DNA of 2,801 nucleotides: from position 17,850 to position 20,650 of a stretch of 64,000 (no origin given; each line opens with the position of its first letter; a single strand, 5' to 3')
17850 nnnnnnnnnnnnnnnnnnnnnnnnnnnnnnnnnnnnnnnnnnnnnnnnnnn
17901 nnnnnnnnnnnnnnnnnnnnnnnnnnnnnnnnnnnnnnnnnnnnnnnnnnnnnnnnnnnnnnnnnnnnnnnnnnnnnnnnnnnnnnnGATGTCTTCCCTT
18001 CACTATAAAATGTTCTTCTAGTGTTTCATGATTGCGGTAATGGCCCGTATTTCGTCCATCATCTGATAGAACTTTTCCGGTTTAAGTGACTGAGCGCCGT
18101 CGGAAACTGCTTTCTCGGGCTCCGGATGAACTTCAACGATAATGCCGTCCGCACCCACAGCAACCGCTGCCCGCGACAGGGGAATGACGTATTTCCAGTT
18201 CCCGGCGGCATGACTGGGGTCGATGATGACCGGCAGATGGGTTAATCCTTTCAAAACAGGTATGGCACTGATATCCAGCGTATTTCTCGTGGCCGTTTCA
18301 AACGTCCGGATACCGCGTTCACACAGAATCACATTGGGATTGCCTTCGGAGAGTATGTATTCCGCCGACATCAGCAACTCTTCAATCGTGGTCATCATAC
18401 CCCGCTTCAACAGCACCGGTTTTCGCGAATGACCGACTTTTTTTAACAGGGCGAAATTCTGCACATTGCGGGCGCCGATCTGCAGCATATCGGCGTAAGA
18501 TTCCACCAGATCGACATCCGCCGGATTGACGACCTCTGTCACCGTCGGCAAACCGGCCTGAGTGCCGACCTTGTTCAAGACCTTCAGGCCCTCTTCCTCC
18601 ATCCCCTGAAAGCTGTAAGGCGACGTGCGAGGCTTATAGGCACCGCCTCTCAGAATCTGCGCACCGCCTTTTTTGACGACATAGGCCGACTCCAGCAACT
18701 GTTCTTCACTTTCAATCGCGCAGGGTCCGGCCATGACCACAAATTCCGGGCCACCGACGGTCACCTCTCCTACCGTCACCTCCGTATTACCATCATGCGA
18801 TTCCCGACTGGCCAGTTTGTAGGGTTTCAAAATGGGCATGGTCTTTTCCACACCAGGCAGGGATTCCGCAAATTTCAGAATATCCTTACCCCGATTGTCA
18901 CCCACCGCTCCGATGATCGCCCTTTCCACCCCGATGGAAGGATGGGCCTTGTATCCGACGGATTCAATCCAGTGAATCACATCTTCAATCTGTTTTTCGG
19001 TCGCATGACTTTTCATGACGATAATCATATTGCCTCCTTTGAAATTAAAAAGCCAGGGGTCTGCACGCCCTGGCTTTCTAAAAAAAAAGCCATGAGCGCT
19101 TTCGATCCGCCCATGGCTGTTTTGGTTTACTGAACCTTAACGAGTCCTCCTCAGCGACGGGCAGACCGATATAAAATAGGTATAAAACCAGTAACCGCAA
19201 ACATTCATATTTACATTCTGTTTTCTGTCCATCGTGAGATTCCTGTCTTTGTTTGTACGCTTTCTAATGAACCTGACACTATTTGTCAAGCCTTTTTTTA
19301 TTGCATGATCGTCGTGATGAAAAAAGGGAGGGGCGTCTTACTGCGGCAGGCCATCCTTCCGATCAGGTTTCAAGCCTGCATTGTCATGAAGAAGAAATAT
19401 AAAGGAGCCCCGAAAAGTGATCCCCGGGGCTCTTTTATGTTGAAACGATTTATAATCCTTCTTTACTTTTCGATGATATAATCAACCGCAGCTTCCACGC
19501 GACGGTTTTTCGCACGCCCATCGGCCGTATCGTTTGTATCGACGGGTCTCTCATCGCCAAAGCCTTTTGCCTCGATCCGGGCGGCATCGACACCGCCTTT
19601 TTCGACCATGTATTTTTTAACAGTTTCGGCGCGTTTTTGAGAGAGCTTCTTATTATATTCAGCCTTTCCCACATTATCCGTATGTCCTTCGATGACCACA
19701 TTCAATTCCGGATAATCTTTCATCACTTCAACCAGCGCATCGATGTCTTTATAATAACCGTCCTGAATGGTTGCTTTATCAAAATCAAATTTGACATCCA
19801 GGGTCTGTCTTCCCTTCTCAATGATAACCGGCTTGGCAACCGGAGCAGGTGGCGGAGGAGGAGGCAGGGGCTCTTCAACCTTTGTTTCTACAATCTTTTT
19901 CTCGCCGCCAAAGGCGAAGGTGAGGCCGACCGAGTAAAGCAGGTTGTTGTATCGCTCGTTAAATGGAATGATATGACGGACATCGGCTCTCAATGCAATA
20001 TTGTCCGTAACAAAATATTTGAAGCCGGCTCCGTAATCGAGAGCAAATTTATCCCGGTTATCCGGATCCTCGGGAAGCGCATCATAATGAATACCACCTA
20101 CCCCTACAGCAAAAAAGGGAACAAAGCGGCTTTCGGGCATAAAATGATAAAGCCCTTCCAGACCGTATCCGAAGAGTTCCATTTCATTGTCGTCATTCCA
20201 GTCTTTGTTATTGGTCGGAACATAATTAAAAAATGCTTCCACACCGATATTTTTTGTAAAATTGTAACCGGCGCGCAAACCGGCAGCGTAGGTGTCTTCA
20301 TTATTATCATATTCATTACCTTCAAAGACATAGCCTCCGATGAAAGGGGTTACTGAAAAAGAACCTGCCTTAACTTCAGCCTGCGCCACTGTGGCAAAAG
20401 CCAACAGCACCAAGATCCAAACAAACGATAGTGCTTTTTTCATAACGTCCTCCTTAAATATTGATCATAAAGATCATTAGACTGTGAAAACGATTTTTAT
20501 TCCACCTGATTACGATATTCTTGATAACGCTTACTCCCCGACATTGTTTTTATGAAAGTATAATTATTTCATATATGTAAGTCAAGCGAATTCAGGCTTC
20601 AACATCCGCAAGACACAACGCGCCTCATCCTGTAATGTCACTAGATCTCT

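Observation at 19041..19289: Unannotated Tyr/Trp/Phe-rich leader peptide plus tandem terminators upstream of the aro operon (ribosome-mediated attenuator?)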

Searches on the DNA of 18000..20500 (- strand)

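Call 3: search_rna_families(source=window, start=18000, end=20500, threshold=evalue, max_evalue=10, show_alignments=3)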
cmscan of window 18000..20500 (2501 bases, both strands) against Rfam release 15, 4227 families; matches with E-value up to 10: 5.
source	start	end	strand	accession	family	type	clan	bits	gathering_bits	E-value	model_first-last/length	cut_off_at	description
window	19364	19445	+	RF00121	MicC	Gene; sRNA;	-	24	90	1.3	1-123/123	no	MicC RNA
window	19386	19469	-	RF04352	Plastid-psbA-4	Cis-reg;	CL00153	18.5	56.8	9.6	1-61/61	no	Plastid-psbA-4 3UTR RNA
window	18335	18404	-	RF00588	SNORD41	Gene; snRNA; snoRNA; CD-box;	CL00058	17.5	41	6.5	1-70/70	no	Small nucleolar RNA SNORD41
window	19432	19489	+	RF04328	snR107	Gene; snRNA; snoRNA; CD-box;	-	17.3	44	6.7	1-118/118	no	Fungal C/D box small nucleolar RNA 107 family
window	19082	19123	-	RF03535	TEG147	Cis-reg;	-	17.3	56.1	7.6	1-60/60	no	Staphylococcus aureus small RNA TEG147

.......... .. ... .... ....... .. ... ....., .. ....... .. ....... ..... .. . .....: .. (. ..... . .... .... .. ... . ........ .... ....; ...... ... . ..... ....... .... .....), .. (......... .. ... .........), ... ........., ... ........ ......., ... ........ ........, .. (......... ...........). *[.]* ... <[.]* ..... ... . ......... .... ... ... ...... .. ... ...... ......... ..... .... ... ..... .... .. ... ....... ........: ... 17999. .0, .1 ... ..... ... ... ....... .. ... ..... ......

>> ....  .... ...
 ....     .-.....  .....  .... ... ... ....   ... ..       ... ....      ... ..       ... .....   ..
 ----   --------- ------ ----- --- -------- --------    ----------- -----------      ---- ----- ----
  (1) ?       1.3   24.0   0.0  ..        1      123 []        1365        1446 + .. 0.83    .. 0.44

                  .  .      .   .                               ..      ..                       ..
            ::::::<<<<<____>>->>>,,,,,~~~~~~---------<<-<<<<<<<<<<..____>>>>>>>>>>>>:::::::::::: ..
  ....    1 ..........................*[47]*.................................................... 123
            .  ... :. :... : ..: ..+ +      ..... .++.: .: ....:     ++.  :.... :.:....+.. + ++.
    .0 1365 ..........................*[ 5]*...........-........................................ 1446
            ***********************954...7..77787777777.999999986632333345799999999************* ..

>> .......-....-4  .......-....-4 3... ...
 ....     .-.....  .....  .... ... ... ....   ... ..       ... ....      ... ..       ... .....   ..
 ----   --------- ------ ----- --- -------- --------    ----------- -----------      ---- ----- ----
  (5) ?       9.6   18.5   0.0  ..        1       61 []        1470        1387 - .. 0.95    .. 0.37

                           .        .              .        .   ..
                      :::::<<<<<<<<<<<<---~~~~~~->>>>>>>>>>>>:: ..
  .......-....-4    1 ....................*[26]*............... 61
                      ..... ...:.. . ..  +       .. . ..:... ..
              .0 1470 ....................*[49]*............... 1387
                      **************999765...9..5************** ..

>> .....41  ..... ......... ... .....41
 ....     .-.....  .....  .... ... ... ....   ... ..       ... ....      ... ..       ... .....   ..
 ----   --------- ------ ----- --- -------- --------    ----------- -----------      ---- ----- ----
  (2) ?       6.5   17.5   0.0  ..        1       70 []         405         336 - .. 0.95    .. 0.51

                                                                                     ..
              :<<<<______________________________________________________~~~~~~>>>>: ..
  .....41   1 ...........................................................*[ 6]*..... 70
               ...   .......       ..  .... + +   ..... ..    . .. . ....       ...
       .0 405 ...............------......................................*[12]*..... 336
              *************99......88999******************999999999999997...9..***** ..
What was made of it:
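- On Rfam leader families (Phe_leader, Trp_leader, His_leader, Leu_leader, Thr_leader) and T-box: No such family appears even at E <= 10 in 18000-20500 (call 3).
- Closest known: uORFC-13-1 motif upstream of aroF in Acholeplasma. Different: It gave no match in the Rfam scan here (call 3).
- There is no T-box or riboswitch hit in Rfam, even at E <= 10 (call 3).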

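Call 44: search_rna_families(sources=[L001, L013, L024, L055, L062, L064, L068, L072, L075, L079, L022], threshold=gathering)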
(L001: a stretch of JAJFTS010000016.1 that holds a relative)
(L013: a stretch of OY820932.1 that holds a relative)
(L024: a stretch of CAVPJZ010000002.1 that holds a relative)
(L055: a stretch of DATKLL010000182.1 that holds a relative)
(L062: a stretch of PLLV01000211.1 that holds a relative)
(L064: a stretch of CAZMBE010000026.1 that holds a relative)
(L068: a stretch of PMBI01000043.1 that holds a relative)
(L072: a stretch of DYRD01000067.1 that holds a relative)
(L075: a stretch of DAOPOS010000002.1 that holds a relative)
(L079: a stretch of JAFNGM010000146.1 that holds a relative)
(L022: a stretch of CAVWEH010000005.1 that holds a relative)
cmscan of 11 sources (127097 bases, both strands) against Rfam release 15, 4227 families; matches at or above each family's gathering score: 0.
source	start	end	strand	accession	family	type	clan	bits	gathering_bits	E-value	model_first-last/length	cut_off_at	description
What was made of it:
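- On Rfam leader families (Phe_leader, Trp_leader, His_leader, Leu_leader, Thr_leader) and T-box: There are no gathering-score hits in 11 related loci (call 44).
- No Rfam family matches (calls 3, 44).
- Tried and rejected: Rfam scans of the region at E <= 10 (call 3) and of 11 related loci at gathering score (call 44) found nothing relevant.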
